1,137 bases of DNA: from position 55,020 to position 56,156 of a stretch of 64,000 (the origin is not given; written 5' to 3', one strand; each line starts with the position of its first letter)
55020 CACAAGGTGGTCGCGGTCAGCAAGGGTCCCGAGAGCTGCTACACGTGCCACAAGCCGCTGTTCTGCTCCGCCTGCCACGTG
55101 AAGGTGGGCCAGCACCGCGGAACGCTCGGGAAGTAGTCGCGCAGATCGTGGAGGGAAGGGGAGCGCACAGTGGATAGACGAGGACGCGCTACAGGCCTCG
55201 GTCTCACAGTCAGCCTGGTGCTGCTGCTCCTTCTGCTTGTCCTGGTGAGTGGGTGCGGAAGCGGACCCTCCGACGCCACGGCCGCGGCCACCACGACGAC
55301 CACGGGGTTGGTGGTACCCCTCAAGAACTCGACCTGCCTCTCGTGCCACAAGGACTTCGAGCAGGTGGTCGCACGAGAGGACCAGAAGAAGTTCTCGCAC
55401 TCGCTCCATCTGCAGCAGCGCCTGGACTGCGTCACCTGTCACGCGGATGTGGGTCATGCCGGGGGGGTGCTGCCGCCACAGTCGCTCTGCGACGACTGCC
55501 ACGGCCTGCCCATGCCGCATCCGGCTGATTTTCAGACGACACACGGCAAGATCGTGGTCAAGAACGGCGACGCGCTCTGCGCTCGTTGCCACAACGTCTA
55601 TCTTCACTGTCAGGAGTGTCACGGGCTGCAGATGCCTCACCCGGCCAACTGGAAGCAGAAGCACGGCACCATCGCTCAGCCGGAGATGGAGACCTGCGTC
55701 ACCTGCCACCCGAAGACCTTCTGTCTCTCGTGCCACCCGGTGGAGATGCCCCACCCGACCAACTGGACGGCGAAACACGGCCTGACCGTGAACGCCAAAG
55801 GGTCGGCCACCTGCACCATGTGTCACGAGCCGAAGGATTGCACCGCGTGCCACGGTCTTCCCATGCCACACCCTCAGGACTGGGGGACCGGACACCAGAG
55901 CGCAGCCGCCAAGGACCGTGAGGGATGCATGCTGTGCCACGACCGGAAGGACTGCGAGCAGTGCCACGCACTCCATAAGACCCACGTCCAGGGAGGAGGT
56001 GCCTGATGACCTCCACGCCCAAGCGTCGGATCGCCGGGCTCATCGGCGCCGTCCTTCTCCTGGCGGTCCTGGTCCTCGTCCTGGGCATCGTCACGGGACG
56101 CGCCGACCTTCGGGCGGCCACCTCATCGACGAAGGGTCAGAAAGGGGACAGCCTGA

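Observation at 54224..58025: Repeated dihaem unit CxxCH-x4-7-CxxCH-x3-MPHP-x2-W-x3-H builds the C-terminal halves of cytochromes B, G, H, I and J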

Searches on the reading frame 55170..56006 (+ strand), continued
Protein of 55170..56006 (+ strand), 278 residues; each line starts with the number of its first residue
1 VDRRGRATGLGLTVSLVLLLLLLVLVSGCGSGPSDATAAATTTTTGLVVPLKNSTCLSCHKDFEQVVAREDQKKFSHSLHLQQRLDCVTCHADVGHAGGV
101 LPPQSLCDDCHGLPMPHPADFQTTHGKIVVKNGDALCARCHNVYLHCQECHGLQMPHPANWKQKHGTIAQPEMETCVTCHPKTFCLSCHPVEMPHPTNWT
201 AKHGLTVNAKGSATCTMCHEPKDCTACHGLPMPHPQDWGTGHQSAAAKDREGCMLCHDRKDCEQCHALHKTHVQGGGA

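Call 54: fold_search(model_id=the predicted structure, library=pdb)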
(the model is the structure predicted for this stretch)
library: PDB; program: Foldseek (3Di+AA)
matches with E <= 10: 6; with E <= 0.001: 0
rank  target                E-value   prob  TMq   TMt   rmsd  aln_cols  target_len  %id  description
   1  8glv_5V               4.9e+00  0.02  0.08  0.10  38.1       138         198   11  96-nm repeat unit of doublet microtubules from Chlamydomonas reinhardtii flagella (released 2023-05-31)
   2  8tme_E                5.2e+00  0.01  0.09  0.08  23.0       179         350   12  Cryo-EM structure of CorA in complex with conformation-specific synthetic antibody C18 and 100 uM MgCl2, State MG0.1-1 (released 2025-02-12)
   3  4fas_A                7.4e+00  0.01  0.13  0.09  20.3       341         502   15  Complex crystal structure of hydroxylamine oxidoreductase and NE1300 from Nitrosomonas europaea (released 2013-09-04)
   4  8x2y_M                7.8e+00  0.01  0.07  0.09  28.2       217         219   14  The class1 of piccolo NuA4 bound to the H2A.Z nucleosome complex at harboring state (released 2025-03-19)
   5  5vhs_V                8.3e+00  0.01  0.08  0.09  22.1       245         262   11  Conformational Landscape of the p28-Bound Human Proteasome Regulatory Particle (released 2017-08-23)
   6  1zy3_MODEL_1_A        8.8e+00  0.01  0.09  0.13  27.4       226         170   12  Structural model of complex of Bcl-w protein with Bid BH3-peptide (released 2006-02-14)

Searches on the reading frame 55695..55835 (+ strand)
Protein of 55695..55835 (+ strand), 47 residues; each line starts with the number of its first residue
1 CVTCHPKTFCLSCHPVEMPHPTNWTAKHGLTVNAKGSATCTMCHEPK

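Call 22: search_solved_structures(query=A2, max_evalue=10, show_alignments=5)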
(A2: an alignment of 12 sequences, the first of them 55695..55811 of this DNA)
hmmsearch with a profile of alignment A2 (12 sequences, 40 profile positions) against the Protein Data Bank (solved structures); distinct sequences matched with E-value up to 10: 37.
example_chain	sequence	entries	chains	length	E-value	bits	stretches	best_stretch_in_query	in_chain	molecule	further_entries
1m1p_A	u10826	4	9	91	0.17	15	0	5-20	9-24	Small tetraheme cytochrome c | Periplasmic tetraheme cytochrome c CctA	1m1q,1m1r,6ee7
1lj1_A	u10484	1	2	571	0.19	14.8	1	1-34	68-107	flavocytochrome c3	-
1m64_A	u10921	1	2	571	0.19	14.8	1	1-34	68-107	flavocytochrome c3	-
1p2e_A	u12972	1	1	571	0.19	14.8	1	1-34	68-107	flavocytochrome c3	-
1p2h_A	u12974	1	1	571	0.19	14.8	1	1-34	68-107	flavocytochrome c3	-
1q9i_A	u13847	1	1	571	0.19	14.8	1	1-34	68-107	flavocytochrome c3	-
1qjd_A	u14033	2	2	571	0.19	14.8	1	1-34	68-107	FLAVOCYTOCHROME C3 | Fumarate reductase flavoprotein subunit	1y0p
2b7r_A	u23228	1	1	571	0.19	14.8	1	1-34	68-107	Fumarate reductase flavoprotein subunit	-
2b7s_A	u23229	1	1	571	0.19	14.8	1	1-34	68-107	Fumarate reductase flavoprotein subunit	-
1e39_A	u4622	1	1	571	0.19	14.8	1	1-34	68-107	FUMARATE REDUCTASE FLAVOPROTEIN SUBUNIT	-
1jrx_A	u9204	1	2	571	0.19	14.8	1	1-34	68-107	FLAVOCYTOCHROME C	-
1jry_A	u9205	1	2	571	0.19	14.8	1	1-34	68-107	FLAVOCYTOCHROME C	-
1jrz_A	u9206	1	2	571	0.19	14.8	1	1-34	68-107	FLAVOCYTOCHROME C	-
1kss_A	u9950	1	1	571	0.19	14.8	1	1-34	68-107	flavocytochrome c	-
1ksu_A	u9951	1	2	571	0.19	14.8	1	1-34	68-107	flavocytochrome c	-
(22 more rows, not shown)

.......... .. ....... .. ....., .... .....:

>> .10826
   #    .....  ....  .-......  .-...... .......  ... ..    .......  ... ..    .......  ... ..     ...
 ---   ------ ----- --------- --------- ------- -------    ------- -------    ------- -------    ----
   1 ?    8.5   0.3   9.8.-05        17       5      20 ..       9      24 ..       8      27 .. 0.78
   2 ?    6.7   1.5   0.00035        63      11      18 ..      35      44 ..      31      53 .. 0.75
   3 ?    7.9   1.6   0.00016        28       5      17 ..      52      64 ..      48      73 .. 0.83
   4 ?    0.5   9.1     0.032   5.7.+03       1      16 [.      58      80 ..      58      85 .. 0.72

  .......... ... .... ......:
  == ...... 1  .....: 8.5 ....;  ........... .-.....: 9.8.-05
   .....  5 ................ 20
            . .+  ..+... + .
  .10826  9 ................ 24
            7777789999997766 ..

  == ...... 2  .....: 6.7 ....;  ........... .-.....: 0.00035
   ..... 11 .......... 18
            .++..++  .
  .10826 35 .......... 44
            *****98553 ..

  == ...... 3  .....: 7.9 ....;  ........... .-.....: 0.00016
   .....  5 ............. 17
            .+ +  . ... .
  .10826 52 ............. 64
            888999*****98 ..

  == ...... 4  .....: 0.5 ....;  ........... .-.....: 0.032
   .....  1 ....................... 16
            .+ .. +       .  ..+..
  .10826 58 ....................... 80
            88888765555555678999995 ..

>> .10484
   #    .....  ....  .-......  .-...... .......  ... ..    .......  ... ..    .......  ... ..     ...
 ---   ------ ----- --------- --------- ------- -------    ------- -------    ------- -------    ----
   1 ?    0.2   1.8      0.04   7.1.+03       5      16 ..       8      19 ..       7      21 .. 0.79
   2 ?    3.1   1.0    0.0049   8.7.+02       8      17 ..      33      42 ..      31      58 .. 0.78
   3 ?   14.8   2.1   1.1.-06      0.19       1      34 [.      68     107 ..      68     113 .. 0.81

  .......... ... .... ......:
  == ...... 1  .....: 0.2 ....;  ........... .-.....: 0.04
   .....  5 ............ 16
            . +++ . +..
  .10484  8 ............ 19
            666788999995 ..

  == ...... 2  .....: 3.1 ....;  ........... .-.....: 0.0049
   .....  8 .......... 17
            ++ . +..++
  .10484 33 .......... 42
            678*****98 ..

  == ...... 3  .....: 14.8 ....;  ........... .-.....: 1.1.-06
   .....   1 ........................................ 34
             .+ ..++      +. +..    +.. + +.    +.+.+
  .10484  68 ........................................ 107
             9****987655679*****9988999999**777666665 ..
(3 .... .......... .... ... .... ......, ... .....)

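Call 26: search_protein_representatives(alignment_id=A2)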
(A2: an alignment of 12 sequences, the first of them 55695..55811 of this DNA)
Query: 12 sequences, 40 profile positions. Proteins with E-value up to 0.001 (for the whole library): 1106; up to 1e-10: 397; up to 1e-30: 52. The best 150 are listed.
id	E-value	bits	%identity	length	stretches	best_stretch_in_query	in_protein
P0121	2.3e-66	235.4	-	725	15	1-38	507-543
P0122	2.8e-66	235.1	-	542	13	1-35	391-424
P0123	5.7e-65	230.9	-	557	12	1-37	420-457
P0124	3.0e-63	225.5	-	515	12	1-36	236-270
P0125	4.2e-62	221.8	-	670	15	1-38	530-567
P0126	6.8e-58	208.3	-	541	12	1-38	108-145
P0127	2.8e-52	190.3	-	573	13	1-37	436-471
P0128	7.0e-51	185.8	-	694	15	1-38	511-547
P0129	2.4e-50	184.1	-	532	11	1-36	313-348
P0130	1.6e-48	178.3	-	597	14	1-38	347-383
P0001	2.1e-48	177.9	-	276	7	1-39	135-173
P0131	4.7e-46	170.4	-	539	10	1-38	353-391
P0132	4.6e-45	167.2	-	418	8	1-39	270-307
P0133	4.9e-44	164.0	-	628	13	1-38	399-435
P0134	1.0e-42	159.7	-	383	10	1-38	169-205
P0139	6.6e-41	153.9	-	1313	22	1-37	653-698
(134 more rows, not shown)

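Call 32: search_protein_families(library=pfam, proteins=[P0121, P0122, P0124, P0126, P0139], max_evalue=0.01)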
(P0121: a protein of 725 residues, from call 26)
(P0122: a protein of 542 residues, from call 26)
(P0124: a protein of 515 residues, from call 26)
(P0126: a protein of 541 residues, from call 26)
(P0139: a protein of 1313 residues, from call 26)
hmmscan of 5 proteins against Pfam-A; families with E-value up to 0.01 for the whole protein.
P0121 (725 aa): 4 families
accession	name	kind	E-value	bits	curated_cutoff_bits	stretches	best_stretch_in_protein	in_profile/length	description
PF14522.11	Cytochrome_C7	-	2.7e-25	88.4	24.8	1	140-193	3-66/67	Cytochrome c7 and related cytochrome c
PF03264.19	Cytochrom_NNT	-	7.3e-17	62.1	24.1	1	26-161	13-169/174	NapC/NirT cytochrome c family, N-terminal region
PF22113.1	Mtrc-MtrF_II-IV_dom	-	4.7e-16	59.3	30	1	51-231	8-166/176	Outer membrane cytochrome MtrC/MtrF-like, domains II/IV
PF14537.11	Cytochrom_c3_2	-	8.4e-07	29.8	25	0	231-283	27-79/79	Cytochrome c3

P0122 (542 aa): 3 families
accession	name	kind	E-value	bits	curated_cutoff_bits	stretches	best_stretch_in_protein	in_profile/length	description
PF14522.11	Cytochrome_C7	-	3.9e-12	46.3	24.8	0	75-126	2-67/67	Cytochrome c7 and related cytochrome c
PF14537.11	Cytochrom_c3_2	-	0.0001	23.1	25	0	54-68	5-19/79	Cytochrome c3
PF14959.11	GSAP-16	-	0.0031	17.8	27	0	398-423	41-66/108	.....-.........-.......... protein C-term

P0124 (515 aa): 2 families
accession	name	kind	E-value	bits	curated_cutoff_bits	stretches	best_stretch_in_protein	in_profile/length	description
PF14522.11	Cytochrome_C7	-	1.1e-15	57.7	24.8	0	415-508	5-66/67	Cytochrome c7 and related cytochrome c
PF22113.1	Mtrc-MtrF_II-IV_dom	-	3.9e-07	30.2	30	0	417-506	75-173/176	Outer membrane cytochrome MtrC/MtrF-like, domains II/IV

P0126 (541 aa): 3 families
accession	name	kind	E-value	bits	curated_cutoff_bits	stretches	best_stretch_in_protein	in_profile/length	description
PF14522.11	Cytochrome_C7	-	8.5e-13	48.4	24.8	0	117-195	16-67/67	Cytochrome c7 and related cytochrome c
PF22113.1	Mtrc-MtrF_II-IV_dom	-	3.6e-07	30.3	30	1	278-440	7-166/176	Outer membrane cytochrome MtrC/MtrF-like, domains II/IV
PF14537.11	Cytochrom_c3_2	-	0.0011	19.8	25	0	438-490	25-79/79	Cytochrome c3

P0139 (1313 aa): 2 families
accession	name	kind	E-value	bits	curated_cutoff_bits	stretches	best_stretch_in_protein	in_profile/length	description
PF14522.11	Cytochrome_C7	-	5.1e-20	71.5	24.8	2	1151-1224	13-66/67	Cytochrome c7 and related cytochrome c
PF14537.11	Cytochrom_c3_2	-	1.4e-14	54.7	25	3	457-525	8-79/79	Cytochrome c3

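Call 65: search_protein_families(library=pfam, alignment_id=A4, max_evalue=1)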
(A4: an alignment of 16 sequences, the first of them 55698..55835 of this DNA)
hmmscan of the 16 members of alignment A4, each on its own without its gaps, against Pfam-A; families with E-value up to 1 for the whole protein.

A. member 1, window:55698-55835:+ (46 aa): 4 families
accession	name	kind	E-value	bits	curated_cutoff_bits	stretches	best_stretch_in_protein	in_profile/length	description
PF03264.19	Cytochrom_NNT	-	0.0076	16.4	24.1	1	6-46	36-75/174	NapC/NirT cytochrome c family, N-terminal region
PF09699.15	Paired_CXXCH_1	-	0.021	14.9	20.6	1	9-46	9-39/41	Doubled CXXCH motif (Paired_CXXCH_1)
PF22113.1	Mtrc-MtrF_II-IV_dom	-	0.13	12.2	30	1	7-45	121-165/176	Outer membrane cytochrome MtrC/MtrF-like, domains II/IV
PF14522.11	Cytochrome_C7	-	0.33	11.2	24.8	1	7-45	14-50/67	Cytochrome c7 and related cytochrome c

B. families by the number of members that match (of 16 scanned): 26 families (the first 25 are shown)
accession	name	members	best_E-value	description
PF14522.11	Cytochrome_C7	16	0.00013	Cytochrome c7 and related cytochrome c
PF09699.15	Paired_CXXCH_1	14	0.00024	Doubled CXXCH motif (Paired_CXXCH_1)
PF22113.1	Mtrc-MtrF_II-IV_dom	13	0.0069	Outer membrane cytochrome MtrC/MtrF-like, domains II/IV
PF03264.19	Cytochrom_NNT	8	0.0014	NapC/NirT cytochrome c family, N-terminal region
PF14537.11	Cytochrom_c3_2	5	0.00065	Cytochrome c3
PF12511.13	DUF3716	2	0.03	Protein of unknown function (DUF3716)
PF12773.13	DZR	2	0.038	Double zinc ribbon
PF24734.1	DUF7685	2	0.063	Domain of unknown function (DUF7685)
PF02085.21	Cytochrom_CIII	2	0.12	Class III cytochrome C family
PF23477.1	zf_Tbcl_2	1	0.0084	Probable treble clef zinc finger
PF18509.6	MCR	1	0.011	Magnetochrome domain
PF01844.29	HNH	1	0.012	HNH endonuclease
PF07191.17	Zn_ribbon_6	1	0.015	Double zinc ribbon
PF09941.14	DUF2173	1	0.056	Uncharacterized conserved protein (DUF2173)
PF10263.15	SprT-like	1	0.074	SprT-like family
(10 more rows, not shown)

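Call 75: find_homologous_proteins(query=A4, max_evalue=0.00001)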
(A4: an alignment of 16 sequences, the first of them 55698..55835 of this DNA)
Query A4 (16 sequences) (46 aa, profile of the alignment): 2 proteins with E <= 0.00001 among 12 candidates.
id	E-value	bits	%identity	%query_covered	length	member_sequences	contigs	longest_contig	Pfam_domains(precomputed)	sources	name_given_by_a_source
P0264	6.5e-12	63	36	91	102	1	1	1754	-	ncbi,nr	ncbi:MAG: hypothetical protein U1E22_06420, partial [Coriobacteriia bacterium]|nr:hypothetical prote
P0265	1.9e-9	55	38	96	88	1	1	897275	-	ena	-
